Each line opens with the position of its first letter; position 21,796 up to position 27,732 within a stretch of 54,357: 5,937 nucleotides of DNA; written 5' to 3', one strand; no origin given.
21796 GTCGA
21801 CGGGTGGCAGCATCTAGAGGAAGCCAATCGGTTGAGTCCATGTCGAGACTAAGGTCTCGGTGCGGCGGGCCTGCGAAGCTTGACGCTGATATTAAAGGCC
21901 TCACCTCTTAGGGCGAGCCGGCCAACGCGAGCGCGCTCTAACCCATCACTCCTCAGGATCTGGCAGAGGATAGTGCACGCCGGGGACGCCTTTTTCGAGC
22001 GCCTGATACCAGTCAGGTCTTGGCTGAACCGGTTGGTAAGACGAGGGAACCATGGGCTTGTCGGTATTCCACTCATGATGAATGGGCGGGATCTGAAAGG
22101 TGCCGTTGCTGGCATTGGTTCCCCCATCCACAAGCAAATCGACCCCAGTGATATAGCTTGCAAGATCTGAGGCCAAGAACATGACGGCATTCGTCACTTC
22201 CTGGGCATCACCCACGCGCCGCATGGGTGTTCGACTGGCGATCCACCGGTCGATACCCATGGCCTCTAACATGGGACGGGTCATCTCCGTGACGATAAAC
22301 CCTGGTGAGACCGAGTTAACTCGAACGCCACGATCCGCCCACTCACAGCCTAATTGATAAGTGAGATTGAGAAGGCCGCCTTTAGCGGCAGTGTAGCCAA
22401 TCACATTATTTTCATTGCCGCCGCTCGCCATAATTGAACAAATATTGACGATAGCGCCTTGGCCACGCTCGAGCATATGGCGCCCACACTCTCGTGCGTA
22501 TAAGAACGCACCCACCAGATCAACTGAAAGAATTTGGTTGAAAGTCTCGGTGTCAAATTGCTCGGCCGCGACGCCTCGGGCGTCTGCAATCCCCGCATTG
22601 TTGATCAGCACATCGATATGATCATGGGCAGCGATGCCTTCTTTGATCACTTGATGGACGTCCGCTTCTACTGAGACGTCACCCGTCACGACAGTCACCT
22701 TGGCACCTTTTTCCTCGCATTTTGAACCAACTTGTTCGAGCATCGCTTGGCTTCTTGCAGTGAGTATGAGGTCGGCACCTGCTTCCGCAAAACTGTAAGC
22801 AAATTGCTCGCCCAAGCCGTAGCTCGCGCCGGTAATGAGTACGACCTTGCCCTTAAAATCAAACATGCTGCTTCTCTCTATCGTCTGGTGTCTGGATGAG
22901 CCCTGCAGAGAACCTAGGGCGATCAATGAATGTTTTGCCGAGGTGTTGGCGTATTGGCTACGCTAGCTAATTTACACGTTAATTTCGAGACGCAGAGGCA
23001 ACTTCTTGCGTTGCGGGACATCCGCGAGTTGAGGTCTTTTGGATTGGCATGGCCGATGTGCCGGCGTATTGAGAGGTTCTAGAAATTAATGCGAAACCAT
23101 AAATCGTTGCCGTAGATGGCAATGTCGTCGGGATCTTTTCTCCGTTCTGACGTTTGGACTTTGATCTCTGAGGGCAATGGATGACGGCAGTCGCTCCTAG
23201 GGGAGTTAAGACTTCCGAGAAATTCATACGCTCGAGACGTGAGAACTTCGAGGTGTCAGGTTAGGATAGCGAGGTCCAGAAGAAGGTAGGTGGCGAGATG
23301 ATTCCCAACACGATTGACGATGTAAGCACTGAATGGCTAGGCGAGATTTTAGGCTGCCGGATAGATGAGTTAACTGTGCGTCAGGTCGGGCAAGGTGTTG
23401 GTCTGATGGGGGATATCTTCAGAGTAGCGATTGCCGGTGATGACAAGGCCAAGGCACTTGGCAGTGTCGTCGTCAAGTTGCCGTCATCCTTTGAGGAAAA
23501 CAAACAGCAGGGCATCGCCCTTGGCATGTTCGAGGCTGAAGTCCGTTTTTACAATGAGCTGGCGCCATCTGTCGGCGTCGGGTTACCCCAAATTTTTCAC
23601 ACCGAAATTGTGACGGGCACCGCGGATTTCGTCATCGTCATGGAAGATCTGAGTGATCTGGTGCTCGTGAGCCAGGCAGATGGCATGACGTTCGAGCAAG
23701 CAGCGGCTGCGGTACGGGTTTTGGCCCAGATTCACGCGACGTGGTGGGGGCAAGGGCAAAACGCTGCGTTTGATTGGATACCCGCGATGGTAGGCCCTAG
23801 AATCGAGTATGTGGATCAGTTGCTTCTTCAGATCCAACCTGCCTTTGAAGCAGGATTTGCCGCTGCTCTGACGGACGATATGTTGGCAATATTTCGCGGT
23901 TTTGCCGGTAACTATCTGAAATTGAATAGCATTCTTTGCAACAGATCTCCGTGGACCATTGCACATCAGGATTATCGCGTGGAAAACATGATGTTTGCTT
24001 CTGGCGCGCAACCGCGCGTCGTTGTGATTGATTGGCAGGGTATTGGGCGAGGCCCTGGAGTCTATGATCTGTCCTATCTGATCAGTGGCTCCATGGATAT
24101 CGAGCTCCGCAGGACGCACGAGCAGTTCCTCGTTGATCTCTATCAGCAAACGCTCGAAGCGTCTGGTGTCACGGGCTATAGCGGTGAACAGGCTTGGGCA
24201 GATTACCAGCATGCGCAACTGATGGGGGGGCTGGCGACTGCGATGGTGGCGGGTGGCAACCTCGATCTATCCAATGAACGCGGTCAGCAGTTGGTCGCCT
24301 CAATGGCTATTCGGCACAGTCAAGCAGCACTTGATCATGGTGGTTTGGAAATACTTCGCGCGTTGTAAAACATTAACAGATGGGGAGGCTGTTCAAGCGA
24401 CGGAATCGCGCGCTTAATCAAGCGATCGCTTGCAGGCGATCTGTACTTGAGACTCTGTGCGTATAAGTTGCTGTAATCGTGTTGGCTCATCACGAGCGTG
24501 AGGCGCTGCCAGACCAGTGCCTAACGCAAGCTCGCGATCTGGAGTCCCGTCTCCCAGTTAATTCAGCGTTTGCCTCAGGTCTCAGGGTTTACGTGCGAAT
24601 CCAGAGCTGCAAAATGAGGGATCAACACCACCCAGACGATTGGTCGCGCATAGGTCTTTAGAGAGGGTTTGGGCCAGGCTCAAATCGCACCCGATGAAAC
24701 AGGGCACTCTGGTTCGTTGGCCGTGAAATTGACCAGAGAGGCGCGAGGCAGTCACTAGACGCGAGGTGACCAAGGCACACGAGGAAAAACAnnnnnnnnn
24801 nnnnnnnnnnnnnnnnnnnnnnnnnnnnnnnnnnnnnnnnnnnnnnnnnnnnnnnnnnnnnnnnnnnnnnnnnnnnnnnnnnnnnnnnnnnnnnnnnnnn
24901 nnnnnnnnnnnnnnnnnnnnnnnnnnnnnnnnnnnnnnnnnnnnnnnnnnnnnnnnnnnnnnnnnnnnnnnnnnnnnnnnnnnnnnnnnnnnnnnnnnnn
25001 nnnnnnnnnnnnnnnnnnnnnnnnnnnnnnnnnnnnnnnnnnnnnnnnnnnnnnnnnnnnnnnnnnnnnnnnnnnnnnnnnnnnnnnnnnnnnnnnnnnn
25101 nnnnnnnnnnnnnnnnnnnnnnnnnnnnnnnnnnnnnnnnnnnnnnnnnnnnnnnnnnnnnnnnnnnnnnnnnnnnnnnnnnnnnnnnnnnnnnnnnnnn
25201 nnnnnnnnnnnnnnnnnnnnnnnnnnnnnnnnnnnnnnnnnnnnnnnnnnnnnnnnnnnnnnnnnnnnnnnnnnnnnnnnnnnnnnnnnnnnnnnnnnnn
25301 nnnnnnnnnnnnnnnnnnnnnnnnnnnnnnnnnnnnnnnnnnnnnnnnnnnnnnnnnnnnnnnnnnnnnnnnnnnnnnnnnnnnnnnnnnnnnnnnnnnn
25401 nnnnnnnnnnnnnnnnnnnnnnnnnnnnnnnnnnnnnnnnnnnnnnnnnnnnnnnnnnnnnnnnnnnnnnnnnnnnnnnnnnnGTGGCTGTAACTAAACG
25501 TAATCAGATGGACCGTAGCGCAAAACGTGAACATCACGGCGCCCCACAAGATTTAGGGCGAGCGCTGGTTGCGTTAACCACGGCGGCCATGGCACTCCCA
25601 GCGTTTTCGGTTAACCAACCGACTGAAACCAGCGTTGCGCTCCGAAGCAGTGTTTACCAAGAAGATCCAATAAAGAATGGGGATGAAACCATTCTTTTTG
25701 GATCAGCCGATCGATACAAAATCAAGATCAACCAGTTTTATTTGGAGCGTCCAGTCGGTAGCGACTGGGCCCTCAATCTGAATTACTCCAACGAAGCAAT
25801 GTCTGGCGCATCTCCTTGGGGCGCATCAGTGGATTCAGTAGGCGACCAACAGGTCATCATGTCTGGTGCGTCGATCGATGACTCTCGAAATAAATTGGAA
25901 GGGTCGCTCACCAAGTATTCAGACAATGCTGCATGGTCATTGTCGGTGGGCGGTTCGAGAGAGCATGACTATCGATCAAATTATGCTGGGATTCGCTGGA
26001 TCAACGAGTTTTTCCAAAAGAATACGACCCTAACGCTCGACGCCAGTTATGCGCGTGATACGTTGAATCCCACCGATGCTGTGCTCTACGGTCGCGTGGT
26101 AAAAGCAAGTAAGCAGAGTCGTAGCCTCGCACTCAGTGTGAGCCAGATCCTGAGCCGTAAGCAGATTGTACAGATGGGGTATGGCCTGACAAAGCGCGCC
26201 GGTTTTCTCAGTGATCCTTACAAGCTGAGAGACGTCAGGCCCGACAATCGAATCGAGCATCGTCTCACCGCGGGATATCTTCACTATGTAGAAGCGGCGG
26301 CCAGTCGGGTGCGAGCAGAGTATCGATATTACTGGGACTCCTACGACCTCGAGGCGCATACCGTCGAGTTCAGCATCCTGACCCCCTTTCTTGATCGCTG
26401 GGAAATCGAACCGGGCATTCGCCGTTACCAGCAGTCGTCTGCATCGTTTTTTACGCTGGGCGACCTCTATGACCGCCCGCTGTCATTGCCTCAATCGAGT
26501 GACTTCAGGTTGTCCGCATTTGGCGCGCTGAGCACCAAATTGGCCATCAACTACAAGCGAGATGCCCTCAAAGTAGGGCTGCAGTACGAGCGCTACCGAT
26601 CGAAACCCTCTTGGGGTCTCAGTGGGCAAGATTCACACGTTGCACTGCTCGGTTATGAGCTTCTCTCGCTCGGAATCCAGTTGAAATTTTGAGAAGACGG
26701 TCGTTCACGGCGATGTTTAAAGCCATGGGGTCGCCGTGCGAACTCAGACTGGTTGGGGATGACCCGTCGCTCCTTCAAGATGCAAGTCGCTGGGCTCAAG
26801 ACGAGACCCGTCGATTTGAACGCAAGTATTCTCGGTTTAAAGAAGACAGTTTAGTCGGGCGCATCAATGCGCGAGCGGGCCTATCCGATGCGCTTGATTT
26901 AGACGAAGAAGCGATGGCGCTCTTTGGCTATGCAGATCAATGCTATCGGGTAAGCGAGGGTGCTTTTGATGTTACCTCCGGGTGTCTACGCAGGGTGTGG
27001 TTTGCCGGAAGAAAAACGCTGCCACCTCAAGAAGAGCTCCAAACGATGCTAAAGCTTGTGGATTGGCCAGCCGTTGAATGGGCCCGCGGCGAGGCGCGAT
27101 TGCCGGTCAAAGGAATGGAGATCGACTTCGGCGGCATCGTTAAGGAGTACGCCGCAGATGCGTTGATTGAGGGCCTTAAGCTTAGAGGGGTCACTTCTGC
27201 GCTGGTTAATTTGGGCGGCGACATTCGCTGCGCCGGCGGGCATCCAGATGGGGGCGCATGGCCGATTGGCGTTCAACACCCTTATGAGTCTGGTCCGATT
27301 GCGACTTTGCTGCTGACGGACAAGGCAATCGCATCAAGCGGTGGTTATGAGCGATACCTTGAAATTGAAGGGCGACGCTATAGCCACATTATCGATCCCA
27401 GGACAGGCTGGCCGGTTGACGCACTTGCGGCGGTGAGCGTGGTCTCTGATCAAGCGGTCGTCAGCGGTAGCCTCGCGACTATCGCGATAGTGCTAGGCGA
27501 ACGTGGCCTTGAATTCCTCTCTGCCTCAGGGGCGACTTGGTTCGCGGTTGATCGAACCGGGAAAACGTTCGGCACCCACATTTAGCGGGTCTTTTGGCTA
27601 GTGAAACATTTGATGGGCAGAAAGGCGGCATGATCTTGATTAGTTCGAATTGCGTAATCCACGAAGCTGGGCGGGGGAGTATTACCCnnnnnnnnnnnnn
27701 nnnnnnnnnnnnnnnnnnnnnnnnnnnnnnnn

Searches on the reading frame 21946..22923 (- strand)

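Call 53: search_protein_families(library=pfam, proteins=[window:21946-22923:-], max_evalue=0.001)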
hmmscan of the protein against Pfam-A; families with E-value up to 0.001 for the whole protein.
window:21946-22923:- (325 aa): 3 families
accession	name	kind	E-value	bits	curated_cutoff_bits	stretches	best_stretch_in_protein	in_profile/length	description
PF13561.12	adh_short_C2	-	1.3e-57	195.6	27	1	32-270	1-236/236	Enoyl-(Acyl carrier protein) reductase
PF00106.31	adh_short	-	5.7e-49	166.7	26.6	1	26-219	1-191/195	short chain dehydrogenase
PF08659.16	KR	-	2.7e-10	40.9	22.6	1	28-139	3-116/180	KR domain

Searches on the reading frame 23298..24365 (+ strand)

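Call 53: search_protein_families(library=pfam, proteins=[window:23298-24365:+], max_evalue=0.001)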
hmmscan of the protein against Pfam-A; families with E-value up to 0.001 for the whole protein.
window:23298-24365:+ (356 aa): 3 families
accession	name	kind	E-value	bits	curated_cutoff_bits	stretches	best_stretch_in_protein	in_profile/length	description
PF02958.26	EcKL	-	5.1e-22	79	22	2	219-287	215-286/294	Ecdysteroid kinase-like family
PF01636.29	APH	-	7.4e-13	49.2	23.2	1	78-267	37-215/239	Phosphotransferase enzyme family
PF07914.17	DUF1679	-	2.2e-06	27.3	24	1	112-312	151-368/414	Uncharacterized oxidoreductase dhs-27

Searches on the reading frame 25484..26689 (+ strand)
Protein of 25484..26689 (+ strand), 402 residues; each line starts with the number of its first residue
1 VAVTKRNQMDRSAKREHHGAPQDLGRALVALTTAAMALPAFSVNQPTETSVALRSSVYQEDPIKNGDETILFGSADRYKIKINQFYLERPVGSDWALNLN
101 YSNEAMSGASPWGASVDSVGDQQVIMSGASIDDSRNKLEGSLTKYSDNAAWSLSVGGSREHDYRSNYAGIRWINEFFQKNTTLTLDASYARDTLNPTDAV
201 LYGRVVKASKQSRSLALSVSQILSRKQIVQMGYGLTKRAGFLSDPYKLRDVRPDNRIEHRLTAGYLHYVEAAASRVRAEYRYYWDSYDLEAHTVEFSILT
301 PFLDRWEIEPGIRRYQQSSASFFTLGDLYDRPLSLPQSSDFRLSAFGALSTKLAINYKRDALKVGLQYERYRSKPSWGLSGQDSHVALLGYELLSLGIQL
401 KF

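Call 53: search_protein_families(library=pfam, proteins=[window:25484-26689:+], max_evalue=0.001)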
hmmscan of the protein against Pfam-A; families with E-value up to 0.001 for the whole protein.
window:25484-26689:+ (402 aa): 1 family
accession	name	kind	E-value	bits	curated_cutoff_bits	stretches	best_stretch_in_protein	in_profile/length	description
PF12094.14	DUF3570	-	3e-52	178.3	25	1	30-382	3-406/427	Protein of unknown function (DUF3570)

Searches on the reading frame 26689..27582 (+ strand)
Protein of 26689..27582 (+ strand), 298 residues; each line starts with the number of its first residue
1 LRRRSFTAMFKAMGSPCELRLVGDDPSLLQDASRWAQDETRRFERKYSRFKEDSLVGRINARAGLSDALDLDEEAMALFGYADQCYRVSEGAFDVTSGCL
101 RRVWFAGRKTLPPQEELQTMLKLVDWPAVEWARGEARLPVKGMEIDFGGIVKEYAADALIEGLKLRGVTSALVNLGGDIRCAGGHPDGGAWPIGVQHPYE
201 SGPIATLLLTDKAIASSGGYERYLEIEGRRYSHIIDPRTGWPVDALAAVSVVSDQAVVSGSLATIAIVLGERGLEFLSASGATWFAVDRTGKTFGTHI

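Call 53: search_protein_families(library=pfam, proteins=[window:26689-27582:+], max_evalue=0.001)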
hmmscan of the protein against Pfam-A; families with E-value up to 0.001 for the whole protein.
window:26689-27582:+ (298 aa): 1 family
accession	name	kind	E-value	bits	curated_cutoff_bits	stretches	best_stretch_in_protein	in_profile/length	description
PF02424.20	ApbE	-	1.2e-71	241.9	25.6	1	13-279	1-257/266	ApbE family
